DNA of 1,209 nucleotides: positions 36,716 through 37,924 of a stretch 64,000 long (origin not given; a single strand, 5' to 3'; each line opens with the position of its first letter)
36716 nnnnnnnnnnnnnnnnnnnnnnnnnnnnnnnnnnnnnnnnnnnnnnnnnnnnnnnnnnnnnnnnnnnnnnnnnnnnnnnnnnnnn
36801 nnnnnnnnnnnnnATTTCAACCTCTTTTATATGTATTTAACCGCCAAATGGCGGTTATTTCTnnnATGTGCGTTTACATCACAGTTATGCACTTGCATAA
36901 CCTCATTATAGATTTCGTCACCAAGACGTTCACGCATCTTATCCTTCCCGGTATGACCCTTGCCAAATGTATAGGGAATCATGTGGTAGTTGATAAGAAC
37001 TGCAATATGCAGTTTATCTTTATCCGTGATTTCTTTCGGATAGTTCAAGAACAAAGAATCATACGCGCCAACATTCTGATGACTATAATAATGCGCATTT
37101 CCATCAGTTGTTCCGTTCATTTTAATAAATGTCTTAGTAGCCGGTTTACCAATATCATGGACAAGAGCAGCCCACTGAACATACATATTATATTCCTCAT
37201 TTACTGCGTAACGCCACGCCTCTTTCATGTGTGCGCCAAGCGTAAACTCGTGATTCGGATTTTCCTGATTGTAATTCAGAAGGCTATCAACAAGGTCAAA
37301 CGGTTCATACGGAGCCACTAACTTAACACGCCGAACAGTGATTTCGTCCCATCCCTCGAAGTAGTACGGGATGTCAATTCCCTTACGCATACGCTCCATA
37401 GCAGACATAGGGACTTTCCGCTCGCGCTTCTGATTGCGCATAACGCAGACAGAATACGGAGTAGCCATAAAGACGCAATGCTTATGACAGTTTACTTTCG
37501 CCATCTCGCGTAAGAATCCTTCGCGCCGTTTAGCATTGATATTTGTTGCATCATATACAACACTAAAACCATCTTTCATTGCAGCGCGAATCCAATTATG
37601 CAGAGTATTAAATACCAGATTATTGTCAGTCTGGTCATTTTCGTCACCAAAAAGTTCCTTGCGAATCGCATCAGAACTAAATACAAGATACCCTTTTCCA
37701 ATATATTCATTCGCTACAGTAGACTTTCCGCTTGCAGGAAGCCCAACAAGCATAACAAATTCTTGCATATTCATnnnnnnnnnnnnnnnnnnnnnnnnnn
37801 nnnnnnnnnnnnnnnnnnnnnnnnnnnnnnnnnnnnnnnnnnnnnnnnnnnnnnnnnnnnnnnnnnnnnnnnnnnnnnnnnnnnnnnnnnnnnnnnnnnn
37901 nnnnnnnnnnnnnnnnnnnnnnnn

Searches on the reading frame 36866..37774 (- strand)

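Call 36: search_protein_families(library=pfam, alignment_id=A3, max_evalue=0.001)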
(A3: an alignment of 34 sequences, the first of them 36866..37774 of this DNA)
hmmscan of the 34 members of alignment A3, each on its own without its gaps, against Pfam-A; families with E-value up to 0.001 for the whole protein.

A. member 1, window:36866-37774:- (303 aa): 5 families
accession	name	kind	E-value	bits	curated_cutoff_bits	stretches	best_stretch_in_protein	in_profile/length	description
PF13671.12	AAA_33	-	8.1e-24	85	27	1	7-134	2-141/143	AAA domain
PF08433.16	KTI12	-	6.4e-07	29.6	22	1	7-174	4-177/271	Chromatin associated protein KTI12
PF01591.24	6PF2K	-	1.5e-05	24.9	27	0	5-97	14-125/223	6-phosphofructo-2-kinase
PF01966.28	HD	-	6.2e-05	23.7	22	1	197-269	25-90/116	HD domain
PF06414.18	Zeta_toxin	-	0.001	19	22.3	0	7-121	19-147/199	Zeta toxin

B. families by the number of members that match (of 34 scanned): 10 families
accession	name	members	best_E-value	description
PF01981.21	PTH2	1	1.3e-32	Peptidyl-tRNA hydrolase PTH2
PF13671.12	AAA_33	1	8.1e-24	AAA domain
PF09424.15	YqeY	1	1.9e-23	Yqey-like protein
PF00857.26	Isochorismatase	1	3.1e-16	Isochorismatase domain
PF08433.16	KTI12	1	6.4e-07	Chromatin associated protein KTI12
PF01591.24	6PF2K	1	1.5e-05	6-phosphofructo-2-kinase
PF10127.15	RlaP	1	2.1e-05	RNA repair pathway DNA polymerase beta family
PF01966.28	HD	1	6.2e-05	HD domain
PF01909.29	NTP_transf_2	1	0.00044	Nucleotidyltransferase domain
PF06414.18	Zeta_toxin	1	0.001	Zeta toxin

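Call 107: search_protein_families(library=phrogs, alignment_id=A3, max_evalue=0.001)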
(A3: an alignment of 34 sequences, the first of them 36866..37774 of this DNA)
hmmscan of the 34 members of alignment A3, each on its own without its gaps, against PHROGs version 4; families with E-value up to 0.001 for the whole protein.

A. member 1, window:36866-37774:- (303 aa): 7 families
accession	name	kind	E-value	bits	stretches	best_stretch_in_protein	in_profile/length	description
phrog_6931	-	unknown function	3.9e-36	125.9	2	2-148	183-339/343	-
phrog_505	-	other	9.2e-21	75.6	1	3-131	1-138/295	polynucleotide kinase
phrog_2071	-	other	3.8e-13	50.9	1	1-133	13-141/282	ATPase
phrog_8238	-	DNA, RNA and nucleotide metabolism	1.7e-05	24.2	1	3-129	1-136/737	RNA ligase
phrog_10255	-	other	2.7e-05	25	1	7-53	4-51/230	kinase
phrog_4581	-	head and packaging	3.7e-05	24.3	1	7-121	127-242/395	terminase small subunit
phrog_246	-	other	8.8e-05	22.7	1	3-106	6-109/417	NinI-like serine-threonine phosphatase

B. families by the number of members that match (of 34 scanned): 16 families
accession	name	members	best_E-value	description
phrog_2971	-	1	8e-50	-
phrog_6931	-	1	3.9e-36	-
phrog_1866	-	1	9.5e-31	-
phrog_1649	-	1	3.8e-25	metallo-phosphoesterase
phrog_1460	-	1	1.2e-23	tRNA amidotransferase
phrog_19305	-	1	4.5e-21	-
phrog_505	-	1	9.2e-21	polynucleotide kinase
phrog_388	-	1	2.9e-17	nucleotidyltransferase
phrog_1374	-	1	6.5e-16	-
phrog_2071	-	1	3.8e-13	ATPase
phrog_8238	-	1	1.7e-05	RNA ligase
phrog_10255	-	1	2.7e-05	kinase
phrog_4581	-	1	3.7e-05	terminase small subunit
phrog_246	-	1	8.8e-05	NinI-like serine-threonine phosphatase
phrog_7883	-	1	0.00017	-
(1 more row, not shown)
